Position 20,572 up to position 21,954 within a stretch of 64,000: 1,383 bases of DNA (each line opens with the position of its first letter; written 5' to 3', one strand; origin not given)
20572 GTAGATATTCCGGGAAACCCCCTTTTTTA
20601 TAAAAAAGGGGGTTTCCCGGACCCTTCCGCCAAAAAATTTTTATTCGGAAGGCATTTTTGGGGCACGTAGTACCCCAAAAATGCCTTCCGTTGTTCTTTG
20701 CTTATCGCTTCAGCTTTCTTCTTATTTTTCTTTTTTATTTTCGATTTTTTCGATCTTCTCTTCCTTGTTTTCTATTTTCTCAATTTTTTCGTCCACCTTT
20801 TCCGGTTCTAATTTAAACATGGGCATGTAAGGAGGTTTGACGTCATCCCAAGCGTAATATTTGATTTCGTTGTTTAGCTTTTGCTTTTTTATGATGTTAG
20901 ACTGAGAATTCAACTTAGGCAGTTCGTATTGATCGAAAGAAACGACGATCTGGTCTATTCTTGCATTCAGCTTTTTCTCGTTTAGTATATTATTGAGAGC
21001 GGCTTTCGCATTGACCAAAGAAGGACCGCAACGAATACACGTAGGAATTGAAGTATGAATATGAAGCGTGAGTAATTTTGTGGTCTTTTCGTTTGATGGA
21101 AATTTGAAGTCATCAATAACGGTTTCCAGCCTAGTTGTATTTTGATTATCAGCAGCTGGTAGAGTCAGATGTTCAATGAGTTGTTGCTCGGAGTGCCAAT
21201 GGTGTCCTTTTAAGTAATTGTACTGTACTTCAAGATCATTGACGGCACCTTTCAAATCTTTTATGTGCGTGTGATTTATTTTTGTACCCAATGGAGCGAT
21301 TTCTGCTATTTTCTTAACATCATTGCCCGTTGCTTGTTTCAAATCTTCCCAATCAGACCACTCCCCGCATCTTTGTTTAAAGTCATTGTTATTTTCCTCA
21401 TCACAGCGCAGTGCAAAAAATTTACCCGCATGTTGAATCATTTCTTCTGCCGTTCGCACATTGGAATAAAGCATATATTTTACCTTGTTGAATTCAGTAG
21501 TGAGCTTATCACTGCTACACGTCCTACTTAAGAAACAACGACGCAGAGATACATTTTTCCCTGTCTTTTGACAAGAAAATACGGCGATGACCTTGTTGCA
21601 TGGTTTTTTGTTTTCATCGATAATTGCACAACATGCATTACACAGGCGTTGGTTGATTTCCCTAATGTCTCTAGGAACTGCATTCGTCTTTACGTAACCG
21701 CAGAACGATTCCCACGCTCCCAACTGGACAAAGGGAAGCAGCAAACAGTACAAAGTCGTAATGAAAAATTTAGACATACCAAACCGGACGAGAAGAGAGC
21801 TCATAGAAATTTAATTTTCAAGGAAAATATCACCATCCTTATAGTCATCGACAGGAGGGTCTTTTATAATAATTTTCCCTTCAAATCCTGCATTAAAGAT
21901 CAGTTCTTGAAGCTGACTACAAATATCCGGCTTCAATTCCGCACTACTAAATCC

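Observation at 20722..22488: Two-gene operon: an RNI-like LRR protein followed by a secreted Cys-rich protein with a deaminase-like HxE...CxxC signature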

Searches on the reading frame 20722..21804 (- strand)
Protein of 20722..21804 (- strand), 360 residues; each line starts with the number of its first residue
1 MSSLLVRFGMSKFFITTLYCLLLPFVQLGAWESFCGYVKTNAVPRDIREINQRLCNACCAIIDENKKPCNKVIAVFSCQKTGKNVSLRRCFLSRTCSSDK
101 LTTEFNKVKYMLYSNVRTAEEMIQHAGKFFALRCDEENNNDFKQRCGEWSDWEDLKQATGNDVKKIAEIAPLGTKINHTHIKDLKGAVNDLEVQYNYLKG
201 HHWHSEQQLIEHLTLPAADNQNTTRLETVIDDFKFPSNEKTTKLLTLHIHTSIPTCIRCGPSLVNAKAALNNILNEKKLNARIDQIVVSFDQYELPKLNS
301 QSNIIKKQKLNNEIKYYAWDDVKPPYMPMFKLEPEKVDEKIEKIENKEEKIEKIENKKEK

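Call 3: search_protein_families(library=pfam, proteins=[window:20722-21804:-], max_evalue=10)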
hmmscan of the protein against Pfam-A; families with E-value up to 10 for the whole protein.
window:20722-21804:- (360 aa): 0 families

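Call 4: search_protein_families(library=ncbifam, proteins=[window:20722-21804:-], max_evalue=10)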
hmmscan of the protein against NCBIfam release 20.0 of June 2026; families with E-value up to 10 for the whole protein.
window:20722-21804:- (360 aa): 1 family
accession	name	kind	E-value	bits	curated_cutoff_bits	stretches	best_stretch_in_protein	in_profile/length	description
NF040615.1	HacA_Meth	equivalog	0.052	12.2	550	1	108-219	227-335/419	homoaconitase large subunit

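Call 6: find_homologous_proteins(query=window:20722-21804:-, max_evalue=0.01)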
Query window:20722-21804:- (360 aa): 2 proteins with E <= 0.01 among 2485 candidates.
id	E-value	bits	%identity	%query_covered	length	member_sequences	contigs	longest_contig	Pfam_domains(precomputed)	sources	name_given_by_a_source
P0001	6.5e-238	806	100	98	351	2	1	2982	-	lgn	-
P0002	1.8e-64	236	41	96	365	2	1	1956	-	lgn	-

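Call 7: search_solved_structures(query=window:20722-21804:-, max_evalue=10)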
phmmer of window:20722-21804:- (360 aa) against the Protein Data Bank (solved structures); distinct sequences matched with E-value up to 10: 2.
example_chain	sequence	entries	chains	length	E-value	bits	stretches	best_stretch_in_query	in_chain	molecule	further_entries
8r5o_T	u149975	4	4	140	1.2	11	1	76-121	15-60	PTAC18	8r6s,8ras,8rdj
4ibn_A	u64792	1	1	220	1.9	10.3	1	186-222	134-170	Ribonuclease H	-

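Call 10: find_encoding_contigs(protein=P0002, flank=10000)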
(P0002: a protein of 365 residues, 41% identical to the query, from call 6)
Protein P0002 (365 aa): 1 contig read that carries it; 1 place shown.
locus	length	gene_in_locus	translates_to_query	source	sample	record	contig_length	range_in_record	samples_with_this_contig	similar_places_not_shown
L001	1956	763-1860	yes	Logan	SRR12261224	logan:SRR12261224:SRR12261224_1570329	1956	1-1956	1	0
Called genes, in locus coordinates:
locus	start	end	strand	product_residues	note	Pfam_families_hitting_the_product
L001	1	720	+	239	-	?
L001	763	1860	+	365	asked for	-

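Call 21: find_related_loci(query=A2, collection=genome_contigs, flank=10000)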
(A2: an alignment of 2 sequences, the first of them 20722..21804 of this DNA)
Query A2 (360 aa) in genome_contigs; peptide patterns used: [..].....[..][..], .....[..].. (x = any residue, [..] = any of these).
88 stretches matched a pattern, but none encodes a relative of the query by tblastn (E <= 1e-3).

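Call 22: find_related_loci(query=A2, collection=metagenome_contigs, flank=10000)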
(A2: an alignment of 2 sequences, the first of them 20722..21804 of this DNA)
Query A2 (360 aa) in metagenome_contigs; peptide patterns used: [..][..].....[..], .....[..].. (x = any residue, [..] = any of these).
190 stretches matched a pattern, but none encodes a relative of the query by tblastn (E <= 1e-3).

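Call 25: predict_structure(alignment_id=A2)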
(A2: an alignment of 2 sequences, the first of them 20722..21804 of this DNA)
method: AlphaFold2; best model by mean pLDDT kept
length: 360 residues; sequences in the alignment: 2
mean_pLDDT: 36.9   pTM: 0.33
mean pLDDT of the five models: 36.9, 36.3, 35.1, 32.6, 32.3
residues with pLDDT >= 90: 0; 70-90: 3; 50-70: 61; < 50: 296
segments of 3 or more residues with pLDDT < 50: 1-152, 158-207, 244-246, 251-261, 285-360
pLDDT, mean of each block of 10 residues (from residue 1): 30 30 25 22 35 41 31 24 24 28 34 28 34 31 39 47 42 33 31 28 45 57 58 52 51 44 55 67 51 28 32 28 27 29 30 37
secondary structure, 60 per line:
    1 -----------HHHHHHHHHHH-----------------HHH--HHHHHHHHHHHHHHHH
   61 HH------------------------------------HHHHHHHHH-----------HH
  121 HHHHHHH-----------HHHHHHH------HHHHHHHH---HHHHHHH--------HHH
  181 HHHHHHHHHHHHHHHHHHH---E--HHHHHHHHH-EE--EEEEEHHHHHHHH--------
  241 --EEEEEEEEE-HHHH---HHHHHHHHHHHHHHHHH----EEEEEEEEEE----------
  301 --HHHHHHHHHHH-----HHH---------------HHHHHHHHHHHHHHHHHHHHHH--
elements in order: H12-22 H45-62 H99-107 H119-127 H139-145 H152-159 H163-169 H178-199 H206-214 E220-224 H225-232 E243-251 H253-256 H260-276 E281-290 H303-313 H337-358

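Call 26: search_protein_representatives(alignment_id=A2)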
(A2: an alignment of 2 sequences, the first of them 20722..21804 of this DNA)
Query: 2 sequences, 383 profile positions. Proteins with E-value up to 0.001 (for the whole library): 2; up to 1e-10: 2; up to 1e-30: 2. The best 2 are listed.
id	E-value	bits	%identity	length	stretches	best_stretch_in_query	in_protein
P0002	3.5e-213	723.7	-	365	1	1-383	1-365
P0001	2.1e-203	691.6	-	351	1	10-382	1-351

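Call 27: list_cluster_members(proteins=[window:20722-21804:-, window:21811-22488:-, window:17601-18773:+, window:25923-27560:-, P0002])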
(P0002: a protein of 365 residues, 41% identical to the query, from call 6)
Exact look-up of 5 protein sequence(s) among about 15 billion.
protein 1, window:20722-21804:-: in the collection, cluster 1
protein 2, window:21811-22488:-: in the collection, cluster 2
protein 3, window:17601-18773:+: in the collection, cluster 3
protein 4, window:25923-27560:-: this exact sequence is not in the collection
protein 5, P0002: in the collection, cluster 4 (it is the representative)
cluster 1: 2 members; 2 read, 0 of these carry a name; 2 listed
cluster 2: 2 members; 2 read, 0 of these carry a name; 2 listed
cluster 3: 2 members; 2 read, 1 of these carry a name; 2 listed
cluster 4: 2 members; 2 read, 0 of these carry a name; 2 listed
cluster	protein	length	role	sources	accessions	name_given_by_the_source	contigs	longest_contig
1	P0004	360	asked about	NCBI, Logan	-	-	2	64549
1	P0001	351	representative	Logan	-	-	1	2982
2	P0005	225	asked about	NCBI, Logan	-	-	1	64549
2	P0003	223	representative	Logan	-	-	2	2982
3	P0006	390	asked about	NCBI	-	-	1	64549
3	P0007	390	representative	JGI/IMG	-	transcription termination factor Rho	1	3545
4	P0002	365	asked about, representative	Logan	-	-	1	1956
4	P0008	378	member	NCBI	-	-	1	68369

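Call 29: find_encoding_contigs(protein=P0008, flank=10000)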
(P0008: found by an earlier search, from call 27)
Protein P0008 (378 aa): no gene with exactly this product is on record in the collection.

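Call 30: find_encoding_contigs(protein=window:20722-21804:-, flank=10000)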
Protein window:20722-21804:- (360 aa): 2 contigs read that carry it; 2 places shown.
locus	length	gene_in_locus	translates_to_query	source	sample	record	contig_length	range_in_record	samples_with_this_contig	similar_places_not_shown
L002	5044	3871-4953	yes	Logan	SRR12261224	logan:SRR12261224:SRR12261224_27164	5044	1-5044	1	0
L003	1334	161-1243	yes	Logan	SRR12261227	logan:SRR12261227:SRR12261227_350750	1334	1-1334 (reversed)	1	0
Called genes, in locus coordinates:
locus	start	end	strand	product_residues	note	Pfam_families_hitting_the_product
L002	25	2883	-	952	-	PF00675:Peptidase_M16, PF05193:Peptidase_M16_C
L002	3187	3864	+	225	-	-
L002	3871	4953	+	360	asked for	-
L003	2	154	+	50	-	?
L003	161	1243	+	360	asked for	-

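Call 32: fold_search(model_id=the predicted structure, library=pdb)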
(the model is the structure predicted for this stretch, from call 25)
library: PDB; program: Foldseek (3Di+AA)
matches with E <= 10: 166; with E <= 0.001: 0
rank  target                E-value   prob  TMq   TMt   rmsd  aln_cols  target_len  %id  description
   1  9cbl_A                9.1e-01  0.14  0.13  0.20  13.2       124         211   14  Cryo-EM structure of epinephrine-bound alpha-2A-adrenergic receptor in complex with heterotrimeric Gi-protein (released 2024-09-11)
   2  3h1v                  9.1e-01  0.09  0.11  0.10  12.8       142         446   10  Human glucokinase in complex with a synthetic activator (released 2009-10-06)
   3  8szi_C                1.3e+00  0.12  0.14  0.20  12.1       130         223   15  Cryo-EM structure of PAM-free human calcium-sensing receptor CaSR-Gi complex in lipid nanodiscs (released 2024-02-07)
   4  6igp_B                1.4e+00  0.07  0.08  0.06   8.6        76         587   21  Crystal structure of S9 peptidase (inactive state)from Deinococcus radiodurans R1 in P212121 (released 2018-11-14)
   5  8xmf_A                1.4e+00  0.05  0.10  0.11  16.8       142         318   15  Cryo-EM structure of human ZnT1 WT at a low PH, in the presence of zinc, determined in an inward-facing conformation. (released 2024-10-30)
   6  8fye_A                1.6e+00  0.11  0.14  0.19  12.2       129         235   14  4-F, 5-MeO-PyrT-bound serotonin 1A (5-HT1A) receptor-Gi1 protein complex (released 2024-05-15)
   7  1l2t_B                1.6e+00  0.09  0.08  0.11   6.9        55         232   13  Dimeric Structure of MJ0796, a Bacterial ABC Transporter Cassette (released 2002-07-24)
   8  3hhg_B                1.6e+00  0.03  0.10  0.12  14.6       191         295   10  Structure of CrgA, a LysR-type transcriptional regulator from Neisseria meningitidis. (released 2009-07-07)
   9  9l42_B                1.9e+00  0.12  0.14  0.21  12.7       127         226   13  Cryo-EM structure of human histamine receptor H4R in complex with agonist histamine and Gi proteins (released 2025-10-22)
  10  7zzi_B                1.9e+00  0.08  0.13  0.11  12.6       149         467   11  Plasmodium falciparum hexokinase complexed with glucose and citrate (released 2023-08-30)
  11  7qij_KA               2.0e+00  0.07  0.12  0.13  16.4       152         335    8  Complex of the Yersinia enterocolitica Type III secretion export gate YscV with substrate:chaperone complex YscX:YscY (released 2022-06-01)
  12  6xji_C                2.1e+00  0.07  0.08  0.09  12.8        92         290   12  PmtCD ABC exporter at C1 symmetry (released 2020-10-14)
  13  3hhg_C                2.3e+00  0.04  0.11  0.12  13.9       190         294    9  Structure of CrgA, a LysR-type transcriptional regulator from Neisseria meningitidis. (released 2009-07-07)
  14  8xmj_A                2.3e+00  0.03  0.10  0.11  22.5       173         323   14  Cryo-EM structure of human ZnT1 WT, in the presence of zinc, determined in heterogeneous conformations- one subunit in (released 2024-10-30)
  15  6xjh_C                2.4e+00  0.08  0.08  0.11   7.0        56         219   14  PmtCD ABC exporter without the basket domain at C2 symmetry (released 2020-10-14)
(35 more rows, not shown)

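Call 36: search_protein_families(library=phrogs, proteins=[window:20722-21804:-, P0002, L001:1-717:+], max_evalue=10)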
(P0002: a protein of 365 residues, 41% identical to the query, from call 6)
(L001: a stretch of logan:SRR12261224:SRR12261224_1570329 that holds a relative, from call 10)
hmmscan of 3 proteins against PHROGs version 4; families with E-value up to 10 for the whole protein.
window:20722-21804:- (360 aa): 0 families

P0002 (365 aa): 1 family
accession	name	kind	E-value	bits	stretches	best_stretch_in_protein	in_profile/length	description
phrog_9371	-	unknown function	0.52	11.1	1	139-167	19-47/59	-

L001:1-717:+ (239 aa): 1 family
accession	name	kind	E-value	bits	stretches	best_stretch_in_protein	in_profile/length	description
phrog_3921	-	unknown function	0.23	11.8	1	58-104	161-206/227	-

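Call 37: search_protein_families(library=padloc, proteins=[window:20722-21804:-, P0002, L001:1-717:+], max_evalue=10)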
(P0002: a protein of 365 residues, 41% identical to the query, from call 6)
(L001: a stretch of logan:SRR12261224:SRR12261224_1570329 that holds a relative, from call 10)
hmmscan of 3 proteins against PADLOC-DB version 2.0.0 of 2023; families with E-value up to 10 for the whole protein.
window:20722-21804:- (360 aa): 0 families

P0002 (365 aa): 0 families

L001:1-717:+ (239 aa): 1 family
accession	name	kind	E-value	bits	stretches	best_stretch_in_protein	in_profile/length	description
PDLC03687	HEase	-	0.0088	14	1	176-235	69-128/178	homing endonuclease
